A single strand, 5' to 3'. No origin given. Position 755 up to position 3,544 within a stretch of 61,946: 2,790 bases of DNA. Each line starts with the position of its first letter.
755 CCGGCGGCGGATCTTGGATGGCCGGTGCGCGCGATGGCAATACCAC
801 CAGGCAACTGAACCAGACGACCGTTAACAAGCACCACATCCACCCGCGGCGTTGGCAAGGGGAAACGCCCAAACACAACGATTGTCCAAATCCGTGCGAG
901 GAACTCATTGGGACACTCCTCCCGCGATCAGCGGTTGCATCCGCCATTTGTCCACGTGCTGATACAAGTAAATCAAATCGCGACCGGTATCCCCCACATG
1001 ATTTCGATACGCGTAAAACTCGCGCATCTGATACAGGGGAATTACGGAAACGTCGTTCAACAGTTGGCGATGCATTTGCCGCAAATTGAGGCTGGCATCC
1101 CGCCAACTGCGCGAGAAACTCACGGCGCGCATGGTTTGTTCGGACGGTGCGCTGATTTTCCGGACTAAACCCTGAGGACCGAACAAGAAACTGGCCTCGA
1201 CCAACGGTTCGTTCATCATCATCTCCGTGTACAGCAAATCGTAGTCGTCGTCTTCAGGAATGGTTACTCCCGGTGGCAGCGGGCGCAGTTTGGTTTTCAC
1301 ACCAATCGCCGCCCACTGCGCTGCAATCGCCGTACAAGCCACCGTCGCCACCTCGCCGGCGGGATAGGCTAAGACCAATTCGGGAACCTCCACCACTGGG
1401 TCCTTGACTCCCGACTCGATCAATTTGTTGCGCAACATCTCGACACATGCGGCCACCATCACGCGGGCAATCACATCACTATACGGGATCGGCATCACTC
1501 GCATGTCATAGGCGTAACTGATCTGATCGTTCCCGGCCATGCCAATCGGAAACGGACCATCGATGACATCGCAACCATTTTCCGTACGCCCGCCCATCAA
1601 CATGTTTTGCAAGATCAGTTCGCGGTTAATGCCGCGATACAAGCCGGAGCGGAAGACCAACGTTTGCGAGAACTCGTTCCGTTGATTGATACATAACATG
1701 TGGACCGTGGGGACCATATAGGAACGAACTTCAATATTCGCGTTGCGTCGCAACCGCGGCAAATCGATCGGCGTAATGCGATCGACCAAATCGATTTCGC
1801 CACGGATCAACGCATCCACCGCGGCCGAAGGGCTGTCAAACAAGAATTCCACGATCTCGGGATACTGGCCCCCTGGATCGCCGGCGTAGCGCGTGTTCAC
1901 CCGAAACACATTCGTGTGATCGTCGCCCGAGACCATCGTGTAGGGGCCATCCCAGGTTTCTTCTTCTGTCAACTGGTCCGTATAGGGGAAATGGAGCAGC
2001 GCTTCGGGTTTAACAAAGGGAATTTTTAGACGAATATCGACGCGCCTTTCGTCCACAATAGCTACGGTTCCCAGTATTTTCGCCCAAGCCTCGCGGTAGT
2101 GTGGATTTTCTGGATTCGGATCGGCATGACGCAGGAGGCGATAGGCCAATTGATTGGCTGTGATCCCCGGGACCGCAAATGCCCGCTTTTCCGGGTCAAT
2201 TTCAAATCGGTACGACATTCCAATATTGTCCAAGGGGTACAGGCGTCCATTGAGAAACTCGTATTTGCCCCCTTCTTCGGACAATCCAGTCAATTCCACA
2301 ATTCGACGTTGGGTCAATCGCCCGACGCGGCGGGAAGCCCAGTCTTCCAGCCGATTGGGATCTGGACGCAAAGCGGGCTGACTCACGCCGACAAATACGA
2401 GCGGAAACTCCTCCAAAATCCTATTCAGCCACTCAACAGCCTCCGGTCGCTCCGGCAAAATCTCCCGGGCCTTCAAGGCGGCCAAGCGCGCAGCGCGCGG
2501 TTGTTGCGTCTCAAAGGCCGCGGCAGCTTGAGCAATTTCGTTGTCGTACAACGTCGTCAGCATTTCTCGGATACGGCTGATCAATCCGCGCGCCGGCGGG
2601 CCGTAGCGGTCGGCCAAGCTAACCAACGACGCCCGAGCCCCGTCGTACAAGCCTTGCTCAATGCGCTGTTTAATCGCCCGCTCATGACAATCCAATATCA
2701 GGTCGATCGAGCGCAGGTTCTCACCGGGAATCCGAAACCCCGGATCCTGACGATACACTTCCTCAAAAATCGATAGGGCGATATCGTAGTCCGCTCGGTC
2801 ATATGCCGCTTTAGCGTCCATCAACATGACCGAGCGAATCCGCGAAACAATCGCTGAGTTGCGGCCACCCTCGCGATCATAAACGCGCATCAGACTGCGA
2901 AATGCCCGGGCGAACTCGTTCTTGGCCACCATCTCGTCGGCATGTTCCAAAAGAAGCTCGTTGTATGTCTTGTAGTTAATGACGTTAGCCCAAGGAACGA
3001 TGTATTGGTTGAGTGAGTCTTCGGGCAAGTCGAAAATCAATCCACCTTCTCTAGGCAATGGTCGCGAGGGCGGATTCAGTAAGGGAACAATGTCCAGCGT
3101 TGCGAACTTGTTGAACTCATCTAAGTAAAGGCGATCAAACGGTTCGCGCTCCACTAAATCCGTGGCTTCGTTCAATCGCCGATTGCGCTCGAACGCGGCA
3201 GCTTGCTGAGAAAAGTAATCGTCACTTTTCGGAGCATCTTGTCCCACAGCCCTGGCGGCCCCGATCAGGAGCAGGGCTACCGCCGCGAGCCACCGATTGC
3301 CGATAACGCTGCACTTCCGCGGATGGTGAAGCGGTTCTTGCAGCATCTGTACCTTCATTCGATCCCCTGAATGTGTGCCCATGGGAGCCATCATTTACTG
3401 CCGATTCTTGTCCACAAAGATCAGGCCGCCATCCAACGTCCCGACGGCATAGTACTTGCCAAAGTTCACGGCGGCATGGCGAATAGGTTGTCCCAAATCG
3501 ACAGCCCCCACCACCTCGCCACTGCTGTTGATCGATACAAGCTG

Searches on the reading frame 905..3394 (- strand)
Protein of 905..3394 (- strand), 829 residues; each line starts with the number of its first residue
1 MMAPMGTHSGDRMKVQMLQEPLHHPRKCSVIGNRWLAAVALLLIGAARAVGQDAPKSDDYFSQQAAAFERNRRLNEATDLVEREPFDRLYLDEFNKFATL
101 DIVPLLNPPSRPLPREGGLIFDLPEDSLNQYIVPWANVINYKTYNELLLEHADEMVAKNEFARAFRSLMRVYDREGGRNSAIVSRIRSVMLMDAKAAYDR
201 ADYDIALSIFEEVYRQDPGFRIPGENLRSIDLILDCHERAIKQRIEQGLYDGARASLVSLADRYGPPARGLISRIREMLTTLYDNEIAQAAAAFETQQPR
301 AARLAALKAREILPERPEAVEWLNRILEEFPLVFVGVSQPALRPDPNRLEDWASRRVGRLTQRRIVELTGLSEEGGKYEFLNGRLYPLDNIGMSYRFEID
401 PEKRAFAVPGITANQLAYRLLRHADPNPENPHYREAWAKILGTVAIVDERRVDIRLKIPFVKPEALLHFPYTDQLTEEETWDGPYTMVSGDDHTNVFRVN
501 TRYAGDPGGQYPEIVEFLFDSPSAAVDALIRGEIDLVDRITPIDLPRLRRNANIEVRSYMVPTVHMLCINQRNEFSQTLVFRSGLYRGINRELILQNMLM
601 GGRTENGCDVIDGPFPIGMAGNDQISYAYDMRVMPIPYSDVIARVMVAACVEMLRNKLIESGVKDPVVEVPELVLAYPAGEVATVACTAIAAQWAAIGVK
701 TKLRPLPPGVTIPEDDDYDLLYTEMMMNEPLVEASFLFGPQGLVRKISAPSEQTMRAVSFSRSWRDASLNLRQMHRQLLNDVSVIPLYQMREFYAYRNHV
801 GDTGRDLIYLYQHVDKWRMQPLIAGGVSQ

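Call 89: search_protein_families(library=pfam, proteins=[window:905-3394:-], max_evalue=0.0001)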
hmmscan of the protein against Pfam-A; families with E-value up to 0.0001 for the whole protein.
window:905-3394:- (829 aa): 1 family
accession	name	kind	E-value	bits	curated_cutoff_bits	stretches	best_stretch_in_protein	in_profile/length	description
PF00496.27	SBP_bac_5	-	4.4e-21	75.8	32.4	1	411-726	35-347/368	Bacterial extracellular solute-binding proteins, family 5 Middle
